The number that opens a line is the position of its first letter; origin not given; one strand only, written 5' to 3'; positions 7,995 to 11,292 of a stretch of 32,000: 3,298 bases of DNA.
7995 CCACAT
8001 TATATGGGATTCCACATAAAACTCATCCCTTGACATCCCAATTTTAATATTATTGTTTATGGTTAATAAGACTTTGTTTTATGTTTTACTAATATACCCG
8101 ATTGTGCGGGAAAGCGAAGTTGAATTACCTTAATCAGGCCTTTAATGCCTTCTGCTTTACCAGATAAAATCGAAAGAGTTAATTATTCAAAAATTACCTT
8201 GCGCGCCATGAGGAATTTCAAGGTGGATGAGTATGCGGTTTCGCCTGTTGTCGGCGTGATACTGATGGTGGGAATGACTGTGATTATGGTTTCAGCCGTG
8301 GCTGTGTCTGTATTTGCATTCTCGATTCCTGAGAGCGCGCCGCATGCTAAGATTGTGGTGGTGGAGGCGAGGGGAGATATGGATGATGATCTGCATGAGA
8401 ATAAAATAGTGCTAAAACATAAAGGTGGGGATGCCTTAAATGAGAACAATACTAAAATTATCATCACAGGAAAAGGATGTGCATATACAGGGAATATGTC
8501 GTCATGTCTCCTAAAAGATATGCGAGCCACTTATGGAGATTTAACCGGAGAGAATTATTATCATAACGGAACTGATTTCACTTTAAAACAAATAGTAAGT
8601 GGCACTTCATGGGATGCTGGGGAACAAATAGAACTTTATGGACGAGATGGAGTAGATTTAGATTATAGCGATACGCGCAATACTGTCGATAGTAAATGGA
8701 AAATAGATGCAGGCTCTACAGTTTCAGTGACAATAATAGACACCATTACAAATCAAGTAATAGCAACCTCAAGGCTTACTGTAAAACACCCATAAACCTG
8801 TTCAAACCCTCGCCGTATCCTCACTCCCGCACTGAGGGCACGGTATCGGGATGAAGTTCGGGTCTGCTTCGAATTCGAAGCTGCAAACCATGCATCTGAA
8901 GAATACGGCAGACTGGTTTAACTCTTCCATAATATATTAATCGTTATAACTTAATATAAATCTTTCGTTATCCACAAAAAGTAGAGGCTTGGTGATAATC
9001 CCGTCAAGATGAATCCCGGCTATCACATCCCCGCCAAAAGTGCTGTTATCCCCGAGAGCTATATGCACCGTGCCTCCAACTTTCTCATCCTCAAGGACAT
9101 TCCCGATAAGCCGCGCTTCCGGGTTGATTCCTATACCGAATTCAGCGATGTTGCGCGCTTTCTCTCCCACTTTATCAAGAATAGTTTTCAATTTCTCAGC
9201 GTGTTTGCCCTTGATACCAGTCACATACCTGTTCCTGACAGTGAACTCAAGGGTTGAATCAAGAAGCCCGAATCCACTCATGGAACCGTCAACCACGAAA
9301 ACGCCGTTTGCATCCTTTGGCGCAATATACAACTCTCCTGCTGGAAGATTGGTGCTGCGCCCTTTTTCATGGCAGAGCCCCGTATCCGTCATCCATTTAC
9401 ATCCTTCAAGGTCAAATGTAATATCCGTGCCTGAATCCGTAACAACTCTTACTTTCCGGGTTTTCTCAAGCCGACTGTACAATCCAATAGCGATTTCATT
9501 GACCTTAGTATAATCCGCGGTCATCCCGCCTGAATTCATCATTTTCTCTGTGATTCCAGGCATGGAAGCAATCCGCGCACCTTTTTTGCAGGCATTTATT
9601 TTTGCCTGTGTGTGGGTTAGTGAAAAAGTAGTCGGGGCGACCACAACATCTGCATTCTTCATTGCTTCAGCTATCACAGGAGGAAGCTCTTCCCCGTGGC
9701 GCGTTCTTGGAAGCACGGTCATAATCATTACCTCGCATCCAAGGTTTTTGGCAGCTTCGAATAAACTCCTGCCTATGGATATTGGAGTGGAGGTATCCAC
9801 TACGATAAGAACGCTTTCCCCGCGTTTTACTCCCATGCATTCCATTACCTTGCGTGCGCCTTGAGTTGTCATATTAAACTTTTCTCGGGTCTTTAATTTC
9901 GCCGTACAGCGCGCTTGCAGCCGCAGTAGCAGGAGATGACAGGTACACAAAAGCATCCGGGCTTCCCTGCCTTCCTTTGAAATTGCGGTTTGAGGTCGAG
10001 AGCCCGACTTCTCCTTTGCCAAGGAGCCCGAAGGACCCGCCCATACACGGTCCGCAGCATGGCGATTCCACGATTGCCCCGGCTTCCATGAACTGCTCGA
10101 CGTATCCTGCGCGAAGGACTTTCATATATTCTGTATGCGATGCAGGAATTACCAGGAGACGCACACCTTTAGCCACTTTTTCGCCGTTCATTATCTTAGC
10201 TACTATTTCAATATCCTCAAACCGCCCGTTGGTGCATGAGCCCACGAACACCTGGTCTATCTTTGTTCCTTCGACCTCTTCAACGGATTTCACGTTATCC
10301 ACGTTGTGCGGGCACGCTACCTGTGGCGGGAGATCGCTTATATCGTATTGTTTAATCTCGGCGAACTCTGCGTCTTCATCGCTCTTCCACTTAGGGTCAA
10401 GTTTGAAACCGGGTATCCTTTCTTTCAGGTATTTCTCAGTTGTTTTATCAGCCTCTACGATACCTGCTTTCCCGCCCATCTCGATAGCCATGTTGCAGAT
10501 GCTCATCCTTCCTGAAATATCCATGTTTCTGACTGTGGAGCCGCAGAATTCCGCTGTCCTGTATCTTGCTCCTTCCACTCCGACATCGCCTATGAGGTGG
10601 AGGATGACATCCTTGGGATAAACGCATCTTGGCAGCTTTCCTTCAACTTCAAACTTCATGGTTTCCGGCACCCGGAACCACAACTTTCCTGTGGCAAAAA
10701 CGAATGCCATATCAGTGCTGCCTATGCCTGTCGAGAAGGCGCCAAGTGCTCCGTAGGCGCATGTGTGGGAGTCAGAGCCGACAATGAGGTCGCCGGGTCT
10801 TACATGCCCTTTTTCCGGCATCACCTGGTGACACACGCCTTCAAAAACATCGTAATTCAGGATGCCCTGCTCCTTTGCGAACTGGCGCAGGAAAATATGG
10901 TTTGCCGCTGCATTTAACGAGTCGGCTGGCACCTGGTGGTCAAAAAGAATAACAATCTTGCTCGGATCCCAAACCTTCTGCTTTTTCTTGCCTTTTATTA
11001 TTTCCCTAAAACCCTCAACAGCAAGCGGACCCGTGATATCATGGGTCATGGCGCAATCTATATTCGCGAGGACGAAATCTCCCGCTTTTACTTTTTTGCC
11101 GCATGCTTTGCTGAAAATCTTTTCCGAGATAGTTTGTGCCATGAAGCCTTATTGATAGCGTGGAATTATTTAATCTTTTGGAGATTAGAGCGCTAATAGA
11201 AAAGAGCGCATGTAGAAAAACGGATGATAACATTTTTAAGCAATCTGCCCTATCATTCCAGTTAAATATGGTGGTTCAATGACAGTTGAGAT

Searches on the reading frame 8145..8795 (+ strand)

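Call 44: search_protein_families(library=pfam, proteins=[window:8145-8795:+], max_evalue=0.0001)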
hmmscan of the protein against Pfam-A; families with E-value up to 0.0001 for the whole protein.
window:8145-8795:+ (216 aa): 1 family
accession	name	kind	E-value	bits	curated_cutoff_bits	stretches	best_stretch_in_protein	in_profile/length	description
PF07790.16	Pilin_N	-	2.4e-20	73.6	25.2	1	31-110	2-76/78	Archaeal Type IV pilin, N-terminal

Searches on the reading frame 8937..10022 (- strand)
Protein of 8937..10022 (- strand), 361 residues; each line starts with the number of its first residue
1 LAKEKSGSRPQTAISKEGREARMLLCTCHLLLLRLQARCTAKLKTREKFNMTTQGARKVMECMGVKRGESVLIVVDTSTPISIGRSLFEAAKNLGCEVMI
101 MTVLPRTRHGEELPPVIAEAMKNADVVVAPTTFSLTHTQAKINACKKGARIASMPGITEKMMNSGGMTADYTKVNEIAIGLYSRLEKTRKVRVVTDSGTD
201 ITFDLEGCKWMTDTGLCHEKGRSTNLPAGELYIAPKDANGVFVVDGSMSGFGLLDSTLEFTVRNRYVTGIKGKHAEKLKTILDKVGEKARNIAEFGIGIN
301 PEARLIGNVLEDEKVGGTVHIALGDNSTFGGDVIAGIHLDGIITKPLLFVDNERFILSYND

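Call 44: search_protein_families(library=pfam, proteins=[window:8937-10022:-], max_evalue=0.0001)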
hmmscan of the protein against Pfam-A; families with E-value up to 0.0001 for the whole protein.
window:8937-10022:- (361 aa): 1 family
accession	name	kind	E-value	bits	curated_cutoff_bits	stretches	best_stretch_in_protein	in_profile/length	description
PF02073.20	Peptidase_M29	-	3.9e-09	36.3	27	1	185-326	199-349/406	Thermophilic metalloprotease (M29)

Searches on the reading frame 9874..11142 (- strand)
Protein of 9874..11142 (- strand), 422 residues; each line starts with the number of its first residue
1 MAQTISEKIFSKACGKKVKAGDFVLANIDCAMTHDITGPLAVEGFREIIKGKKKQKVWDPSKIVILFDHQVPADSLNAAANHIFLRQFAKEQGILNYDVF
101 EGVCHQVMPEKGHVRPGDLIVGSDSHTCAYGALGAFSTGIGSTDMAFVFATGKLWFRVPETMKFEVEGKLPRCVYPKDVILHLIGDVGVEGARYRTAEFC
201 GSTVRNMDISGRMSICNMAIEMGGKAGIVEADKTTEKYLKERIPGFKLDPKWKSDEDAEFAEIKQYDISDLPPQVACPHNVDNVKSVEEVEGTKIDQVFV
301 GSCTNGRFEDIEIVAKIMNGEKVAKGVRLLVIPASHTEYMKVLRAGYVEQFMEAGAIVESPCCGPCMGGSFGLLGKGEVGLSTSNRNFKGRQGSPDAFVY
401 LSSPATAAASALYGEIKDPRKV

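Call 44: search_protein_families(library=pfam, proteins=[window:9874-11142:-], max_evalue=0.0001)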
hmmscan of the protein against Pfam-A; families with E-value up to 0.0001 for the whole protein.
window:9874-11142:- (422 aa): 1 family
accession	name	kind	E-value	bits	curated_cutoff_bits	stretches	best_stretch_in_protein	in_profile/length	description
PF00330.25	Aconitase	-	9.2e-103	345.1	28.7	1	8-414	2-463/463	Aconitase family (aconitate hydratase)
